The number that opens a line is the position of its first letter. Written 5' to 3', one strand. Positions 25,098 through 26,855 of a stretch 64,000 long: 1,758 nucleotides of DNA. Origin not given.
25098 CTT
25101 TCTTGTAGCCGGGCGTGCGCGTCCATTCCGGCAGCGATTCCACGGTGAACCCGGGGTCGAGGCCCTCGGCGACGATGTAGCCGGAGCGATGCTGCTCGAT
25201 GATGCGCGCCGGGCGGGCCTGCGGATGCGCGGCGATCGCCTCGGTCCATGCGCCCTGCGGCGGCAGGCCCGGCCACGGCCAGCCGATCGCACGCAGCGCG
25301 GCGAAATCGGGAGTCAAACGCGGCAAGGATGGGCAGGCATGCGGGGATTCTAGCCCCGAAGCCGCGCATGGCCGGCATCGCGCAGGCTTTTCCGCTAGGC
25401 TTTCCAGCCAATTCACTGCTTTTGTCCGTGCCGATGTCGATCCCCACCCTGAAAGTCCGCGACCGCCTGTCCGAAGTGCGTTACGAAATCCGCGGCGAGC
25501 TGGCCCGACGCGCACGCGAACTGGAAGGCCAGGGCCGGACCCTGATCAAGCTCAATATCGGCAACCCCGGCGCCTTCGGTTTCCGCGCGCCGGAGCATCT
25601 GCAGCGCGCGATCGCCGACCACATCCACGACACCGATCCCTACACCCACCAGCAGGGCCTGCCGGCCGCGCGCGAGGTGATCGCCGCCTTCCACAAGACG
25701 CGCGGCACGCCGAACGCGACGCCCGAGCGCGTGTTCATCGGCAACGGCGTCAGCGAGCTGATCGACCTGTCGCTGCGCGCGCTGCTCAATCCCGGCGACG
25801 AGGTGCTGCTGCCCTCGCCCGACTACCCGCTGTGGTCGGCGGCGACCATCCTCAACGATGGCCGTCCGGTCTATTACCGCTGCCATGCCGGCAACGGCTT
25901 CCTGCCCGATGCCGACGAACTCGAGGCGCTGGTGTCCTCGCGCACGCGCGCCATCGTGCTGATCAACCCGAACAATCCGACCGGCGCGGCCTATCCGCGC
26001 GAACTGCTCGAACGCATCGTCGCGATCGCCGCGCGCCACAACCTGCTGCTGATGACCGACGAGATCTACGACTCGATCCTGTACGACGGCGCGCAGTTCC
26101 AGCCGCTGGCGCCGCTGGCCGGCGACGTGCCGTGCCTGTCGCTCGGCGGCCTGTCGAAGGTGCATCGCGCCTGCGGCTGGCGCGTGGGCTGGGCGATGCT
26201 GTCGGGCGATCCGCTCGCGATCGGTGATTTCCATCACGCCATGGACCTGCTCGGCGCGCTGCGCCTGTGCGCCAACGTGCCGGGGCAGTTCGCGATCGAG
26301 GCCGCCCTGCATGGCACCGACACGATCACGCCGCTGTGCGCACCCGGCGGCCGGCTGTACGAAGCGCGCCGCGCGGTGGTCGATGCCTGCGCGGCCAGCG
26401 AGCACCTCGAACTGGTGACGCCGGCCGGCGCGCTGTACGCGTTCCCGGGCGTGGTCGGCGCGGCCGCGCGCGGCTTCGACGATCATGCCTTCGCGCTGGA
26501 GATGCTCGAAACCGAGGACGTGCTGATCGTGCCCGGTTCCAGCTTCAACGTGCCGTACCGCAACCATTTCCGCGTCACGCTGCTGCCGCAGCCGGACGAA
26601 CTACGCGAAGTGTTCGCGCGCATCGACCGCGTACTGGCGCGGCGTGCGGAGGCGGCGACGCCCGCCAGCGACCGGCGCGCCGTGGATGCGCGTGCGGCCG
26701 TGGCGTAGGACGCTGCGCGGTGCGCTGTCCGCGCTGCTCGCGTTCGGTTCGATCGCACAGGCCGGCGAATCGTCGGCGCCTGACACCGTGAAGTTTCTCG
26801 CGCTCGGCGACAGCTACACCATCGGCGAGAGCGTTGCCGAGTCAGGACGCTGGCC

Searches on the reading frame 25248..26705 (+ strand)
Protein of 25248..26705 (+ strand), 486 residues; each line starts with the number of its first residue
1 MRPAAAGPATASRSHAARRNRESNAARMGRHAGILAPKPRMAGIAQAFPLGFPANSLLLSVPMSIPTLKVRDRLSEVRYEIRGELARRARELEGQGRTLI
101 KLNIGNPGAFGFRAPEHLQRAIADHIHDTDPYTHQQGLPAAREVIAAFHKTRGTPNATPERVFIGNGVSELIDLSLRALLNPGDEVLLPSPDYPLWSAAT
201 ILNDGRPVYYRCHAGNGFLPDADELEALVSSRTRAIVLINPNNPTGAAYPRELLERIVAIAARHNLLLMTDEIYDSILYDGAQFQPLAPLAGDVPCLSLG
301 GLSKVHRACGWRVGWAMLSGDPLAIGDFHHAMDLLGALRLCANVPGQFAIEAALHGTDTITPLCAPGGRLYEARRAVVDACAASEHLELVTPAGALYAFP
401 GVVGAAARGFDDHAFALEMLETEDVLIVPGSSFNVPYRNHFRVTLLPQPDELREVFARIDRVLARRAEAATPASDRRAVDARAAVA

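Call 90: find_encoding_contigs(protein=P0345, flank=10000, max_places=4)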
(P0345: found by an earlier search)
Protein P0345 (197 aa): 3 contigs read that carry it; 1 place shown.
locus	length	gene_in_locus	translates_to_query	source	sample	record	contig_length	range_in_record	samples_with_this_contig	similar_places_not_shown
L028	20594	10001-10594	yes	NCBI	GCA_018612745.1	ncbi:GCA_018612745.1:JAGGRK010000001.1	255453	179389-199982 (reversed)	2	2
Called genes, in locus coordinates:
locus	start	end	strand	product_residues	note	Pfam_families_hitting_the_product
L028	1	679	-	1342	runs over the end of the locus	PF13188:PAS_8 (weak), PF08447:PAS_3, PF08448:PAS_4, PF08447:PAS_3, PF00989:PAS, PF08448:PAS_4, PF00990:GGDEF, PF00563:EAL, +5 more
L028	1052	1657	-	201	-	PF02974:Inh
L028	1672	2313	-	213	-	PF11218:DUF3011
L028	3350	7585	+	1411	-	PF00501:AMP-binding, PF23024:AMP-dom_DIP2-like (weak), PF00550:PP-binding (weak), PF00975:Thioesterase, PF00067:p450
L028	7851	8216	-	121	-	PF00903:Glyoxalase, PF22677:Ble-like_N (faint)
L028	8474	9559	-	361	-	PF00561:Abhydrolase_1, PF12697:Abhydrolase_6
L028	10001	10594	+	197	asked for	PF00583:Acetyltransf_1, PF13508:Acetyltransf_7, PF13673:Acetyltransf_10, PF13527:Acetyltransf_9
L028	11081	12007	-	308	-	PF00126:HTH_1, PF03466:LysR_substrate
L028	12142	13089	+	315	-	PF08240:ADH_N, PF00107:ADH_zinc_N, PF13602:ADH_zinc_N_2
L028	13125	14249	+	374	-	PF08240:ADH_N, PF16912:Glu_dehyd_C, PF00107:ADH_zinc_N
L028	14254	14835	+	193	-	PF12680:SnoaL_2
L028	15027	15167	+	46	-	-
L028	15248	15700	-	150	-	-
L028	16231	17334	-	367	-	PF19086:Terpene_syn_C_2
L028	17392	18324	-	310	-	PF02353:CMAS, PF13489:Methyltransf_23, PF08241:Methyltransf_11, PF08242:Methyltransf_12, PF13649:Methyltransf_25, PF13847:Methyltransf_31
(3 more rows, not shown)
